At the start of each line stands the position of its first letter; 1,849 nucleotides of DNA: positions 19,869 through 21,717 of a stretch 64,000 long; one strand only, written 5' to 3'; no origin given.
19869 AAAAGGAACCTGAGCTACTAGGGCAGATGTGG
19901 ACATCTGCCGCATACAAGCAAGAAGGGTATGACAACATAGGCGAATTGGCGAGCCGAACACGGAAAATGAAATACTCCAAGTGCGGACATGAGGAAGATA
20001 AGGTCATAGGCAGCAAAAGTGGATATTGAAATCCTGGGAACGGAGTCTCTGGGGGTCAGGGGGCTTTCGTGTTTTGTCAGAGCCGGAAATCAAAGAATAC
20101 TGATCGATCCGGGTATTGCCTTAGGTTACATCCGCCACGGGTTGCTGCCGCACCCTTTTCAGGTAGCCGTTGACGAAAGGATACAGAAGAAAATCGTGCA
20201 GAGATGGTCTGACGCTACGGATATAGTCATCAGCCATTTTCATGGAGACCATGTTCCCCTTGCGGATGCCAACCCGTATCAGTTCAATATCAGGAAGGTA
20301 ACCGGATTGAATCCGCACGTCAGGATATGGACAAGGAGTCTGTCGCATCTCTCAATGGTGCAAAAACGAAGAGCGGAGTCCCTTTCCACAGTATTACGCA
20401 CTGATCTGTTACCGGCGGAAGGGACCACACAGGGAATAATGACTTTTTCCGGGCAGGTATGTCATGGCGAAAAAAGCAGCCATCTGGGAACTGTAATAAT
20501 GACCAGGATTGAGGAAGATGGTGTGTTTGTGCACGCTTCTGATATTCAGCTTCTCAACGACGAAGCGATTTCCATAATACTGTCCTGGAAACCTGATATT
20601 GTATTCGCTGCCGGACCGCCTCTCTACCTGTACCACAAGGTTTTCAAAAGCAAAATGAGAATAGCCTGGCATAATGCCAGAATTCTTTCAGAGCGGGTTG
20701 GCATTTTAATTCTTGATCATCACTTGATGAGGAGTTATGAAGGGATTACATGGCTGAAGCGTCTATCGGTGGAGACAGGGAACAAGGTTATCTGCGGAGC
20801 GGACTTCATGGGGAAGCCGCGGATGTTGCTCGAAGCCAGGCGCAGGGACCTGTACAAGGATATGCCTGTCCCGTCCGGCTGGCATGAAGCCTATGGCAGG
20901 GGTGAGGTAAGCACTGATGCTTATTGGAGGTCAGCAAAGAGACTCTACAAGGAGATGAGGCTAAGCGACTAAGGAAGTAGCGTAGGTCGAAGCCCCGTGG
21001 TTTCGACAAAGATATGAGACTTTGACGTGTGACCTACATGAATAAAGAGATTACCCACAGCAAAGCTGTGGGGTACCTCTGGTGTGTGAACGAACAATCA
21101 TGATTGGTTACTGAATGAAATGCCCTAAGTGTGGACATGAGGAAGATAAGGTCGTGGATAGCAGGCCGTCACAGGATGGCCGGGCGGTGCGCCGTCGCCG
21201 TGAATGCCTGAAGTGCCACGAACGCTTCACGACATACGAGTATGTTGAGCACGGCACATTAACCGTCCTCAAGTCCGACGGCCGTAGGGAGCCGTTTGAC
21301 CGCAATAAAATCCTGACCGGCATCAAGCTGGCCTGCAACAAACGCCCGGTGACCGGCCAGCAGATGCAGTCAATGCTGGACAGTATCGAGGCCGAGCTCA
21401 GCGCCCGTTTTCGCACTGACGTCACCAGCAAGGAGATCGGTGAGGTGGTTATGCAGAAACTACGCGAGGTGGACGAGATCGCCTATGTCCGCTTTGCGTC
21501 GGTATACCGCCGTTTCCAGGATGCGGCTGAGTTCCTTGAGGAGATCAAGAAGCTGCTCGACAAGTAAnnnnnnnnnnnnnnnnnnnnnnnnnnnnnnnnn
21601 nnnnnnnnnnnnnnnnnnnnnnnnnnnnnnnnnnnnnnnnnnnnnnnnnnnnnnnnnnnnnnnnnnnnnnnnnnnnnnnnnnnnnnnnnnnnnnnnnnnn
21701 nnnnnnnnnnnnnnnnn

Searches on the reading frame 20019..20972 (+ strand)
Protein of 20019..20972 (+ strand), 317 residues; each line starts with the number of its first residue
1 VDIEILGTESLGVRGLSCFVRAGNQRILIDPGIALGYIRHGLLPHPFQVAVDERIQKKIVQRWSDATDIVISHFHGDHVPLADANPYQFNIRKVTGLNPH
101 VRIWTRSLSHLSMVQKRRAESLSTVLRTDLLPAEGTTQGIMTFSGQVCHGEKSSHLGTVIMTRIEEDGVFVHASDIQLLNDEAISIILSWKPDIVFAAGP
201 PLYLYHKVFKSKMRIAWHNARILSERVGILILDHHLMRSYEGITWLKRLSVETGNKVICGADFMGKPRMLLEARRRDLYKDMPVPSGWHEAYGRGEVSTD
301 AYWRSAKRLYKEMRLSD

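Call 6: search_protein_families(library=pfam, proteins=[window:20019-20972:+], max_evalue=1)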
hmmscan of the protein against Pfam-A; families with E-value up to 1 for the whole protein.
window:20019-20972:+ (317 aa): 4 families
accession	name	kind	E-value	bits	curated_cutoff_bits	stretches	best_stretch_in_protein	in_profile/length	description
PF00753.33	Lactamase_B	-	3.3e-06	27.6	22.7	1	17-153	8-130/196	Metallo-beta-lactamase superfamily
PF12706.13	Lactamase_B_2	-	0.0066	16.5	27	1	26-182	2-149/200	Beta-lactamase superfamily domain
PF13483.12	Lactamase_B_3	-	0.11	12.9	24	1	16-93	7-58/160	Beta-lactamase superfamily domain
PF01983.22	CofC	-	0.23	11.1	22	1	161-218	83-143/217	Guanylyl transferase CofC like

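Call 99: search_solved_structures(query=window:20019-20972:+, max_evalue=0.01)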
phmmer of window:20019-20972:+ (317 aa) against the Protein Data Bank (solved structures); distinct sequences matched with E-value up to 0.01: 0.

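Call 100: search_protein_families(library=ncbifam, max_evalue=0.01, proteins=[window:20019-20972:+])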
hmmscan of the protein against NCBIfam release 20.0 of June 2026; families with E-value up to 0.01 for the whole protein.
window:20019-20972:+ (317 aa): 4 families
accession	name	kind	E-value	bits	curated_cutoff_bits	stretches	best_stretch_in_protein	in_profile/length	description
NF003288.0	PRK04286.1-2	equivalog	3.7e-115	384.3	409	1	1-302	1-301/303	hypothetical protein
NF003290.0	PRK04286.1-6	equivalog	1.7e-41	142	526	1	3-280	3-286/307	hypothetical protein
NF003289.0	PRK04286.1-3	equivalog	2.9e-28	99.1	526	2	141-282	149-285/292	hypothetical protein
NF003287.0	PRK04286.1-1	equivalog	4.4e-27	95.2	286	1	1-282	1-289/308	hypothetical protein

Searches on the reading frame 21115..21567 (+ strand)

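Call 6: search_protein_families(library=pfam, proteins=[window:21115-21567:+], max_evalue=1)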
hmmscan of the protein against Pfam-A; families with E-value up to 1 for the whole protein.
window:21115-21567:+ (150 aa): 10 families
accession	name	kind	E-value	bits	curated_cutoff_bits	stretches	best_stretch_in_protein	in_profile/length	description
PF03477.21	ATP-cone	-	2.6e-25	89.2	25.8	1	50-136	2-87/88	ATP cone domain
PF22811.2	Zn_ribbon_NrdR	-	2.2e-22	79.1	27.2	1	1-42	1-42/42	Transcriptional repressor NrdR-like, N-terminal domain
PF10241.14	KxDL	-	0.038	14.7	27.2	1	113-149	29-65/86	Uncharacterized conserved protein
PF08271.17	Zn_Ribbon_TF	-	0.083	12.9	29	1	1-15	1-14/43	TFIIB zinc-binding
PF23102.1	Zf-C2H2_ZNF451_2nd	-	0.15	12.5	30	0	31-56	3-29/39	Second Zinc fingers C2H2 type, ZNF451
PF24460.1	DUF7575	-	0.15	11.9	28.5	1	2-12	5-15/28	Domain of unknown function (DUF7575)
PF09723.15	Zn_ribbon_8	-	0.2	12.1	34.4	0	2-14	7-19/41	Zinc ribbon domain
PF12760.12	Zn_ribbon_IS1595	-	0.21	12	25.4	1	2-36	20-45/46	Transposase zinc-ribbon domain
PF14311.12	DUF4379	-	0.45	11.2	24.5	1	2-37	29-56/56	Probable Treble clef zinc finger domain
PF23451.1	Zn_ribbon_PaaD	-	0.58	10.3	27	1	2-38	16-49/53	PaaD zinc beta ribbon domain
